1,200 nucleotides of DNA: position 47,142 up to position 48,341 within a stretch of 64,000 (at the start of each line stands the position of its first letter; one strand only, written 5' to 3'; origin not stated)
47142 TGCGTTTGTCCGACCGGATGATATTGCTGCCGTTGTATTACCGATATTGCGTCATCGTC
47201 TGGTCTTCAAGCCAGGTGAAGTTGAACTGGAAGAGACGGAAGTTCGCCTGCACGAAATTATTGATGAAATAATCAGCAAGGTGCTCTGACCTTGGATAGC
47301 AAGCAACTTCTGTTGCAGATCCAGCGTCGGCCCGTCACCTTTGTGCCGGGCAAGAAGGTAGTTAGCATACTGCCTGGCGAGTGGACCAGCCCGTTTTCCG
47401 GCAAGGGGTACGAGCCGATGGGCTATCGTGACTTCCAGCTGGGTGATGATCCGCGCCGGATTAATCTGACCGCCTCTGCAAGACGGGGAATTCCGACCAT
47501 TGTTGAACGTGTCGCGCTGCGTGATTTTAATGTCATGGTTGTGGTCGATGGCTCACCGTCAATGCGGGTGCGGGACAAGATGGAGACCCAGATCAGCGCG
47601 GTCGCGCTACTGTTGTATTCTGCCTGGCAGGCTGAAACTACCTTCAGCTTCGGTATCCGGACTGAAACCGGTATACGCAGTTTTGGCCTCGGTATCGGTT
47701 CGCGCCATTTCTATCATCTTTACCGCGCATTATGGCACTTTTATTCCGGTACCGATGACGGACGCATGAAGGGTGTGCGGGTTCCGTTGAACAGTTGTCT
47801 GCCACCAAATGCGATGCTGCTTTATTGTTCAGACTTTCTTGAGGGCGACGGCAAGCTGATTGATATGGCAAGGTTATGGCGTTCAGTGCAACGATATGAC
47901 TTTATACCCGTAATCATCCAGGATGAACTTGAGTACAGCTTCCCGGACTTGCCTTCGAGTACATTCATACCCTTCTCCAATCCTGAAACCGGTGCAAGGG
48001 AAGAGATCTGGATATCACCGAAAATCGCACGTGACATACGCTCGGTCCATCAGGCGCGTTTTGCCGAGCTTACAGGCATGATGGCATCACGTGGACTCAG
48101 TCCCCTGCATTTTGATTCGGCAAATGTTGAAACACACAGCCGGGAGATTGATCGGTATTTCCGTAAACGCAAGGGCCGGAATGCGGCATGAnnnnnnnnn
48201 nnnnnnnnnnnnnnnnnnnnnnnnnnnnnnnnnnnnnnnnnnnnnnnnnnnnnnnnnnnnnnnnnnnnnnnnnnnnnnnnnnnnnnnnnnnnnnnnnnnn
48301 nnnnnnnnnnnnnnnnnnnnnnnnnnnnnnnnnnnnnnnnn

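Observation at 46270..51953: Bat-like MoxR module 2 (MoxR, DUF58, 576-aa membrane protein, two VWA proteins): a paralogous second copy about 35 kb away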

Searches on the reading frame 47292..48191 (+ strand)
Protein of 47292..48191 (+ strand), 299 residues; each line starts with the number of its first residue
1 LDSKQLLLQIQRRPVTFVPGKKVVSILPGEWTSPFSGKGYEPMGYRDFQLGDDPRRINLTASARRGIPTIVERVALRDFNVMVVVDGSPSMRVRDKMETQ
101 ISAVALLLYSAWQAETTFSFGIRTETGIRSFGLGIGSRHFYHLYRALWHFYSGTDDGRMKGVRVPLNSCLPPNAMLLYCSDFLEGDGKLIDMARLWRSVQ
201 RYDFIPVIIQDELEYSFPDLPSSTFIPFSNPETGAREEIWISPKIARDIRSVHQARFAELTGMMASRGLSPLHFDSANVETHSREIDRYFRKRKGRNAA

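Call 4: search_protein_families(library=pfam, proteins=[window:47292-48191:+], max_evalue=0.01)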
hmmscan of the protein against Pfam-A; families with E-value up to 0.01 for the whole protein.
window:47292-48191:+ (299 aa): 1 family
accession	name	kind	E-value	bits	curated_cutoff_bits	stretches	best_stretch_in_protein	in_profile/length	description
PF01882.25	DUF58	-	8.3e-19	68.1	23.4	1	45-248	2-205/216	Protein of unknown function DUF58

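Call 5: search_protein_families(library=ncbifam, proteins=[window:47292-48191:+], max_evalue=0.01)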
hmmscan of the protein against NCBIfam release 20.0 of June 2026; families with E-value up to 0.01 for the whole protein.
window:47292-48191:+ (299 aa): 1 family
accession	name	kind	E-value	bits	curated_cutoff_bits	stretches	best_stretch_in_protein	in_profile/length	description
TIGR02442.1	Cob-chelat-sub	hypoth_equivalog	0.0044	15.5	779.45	1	81-114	475-508/641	putative cobaltochelatase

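Call 106: search_protein_families(library=padloc, proteins=[window:47292-48191:+], max_evalue=0.001)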
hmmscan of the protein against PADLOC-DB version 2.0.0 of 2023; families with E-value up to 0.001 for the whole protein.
window:47292-48191:+ (299 aa): 0 families
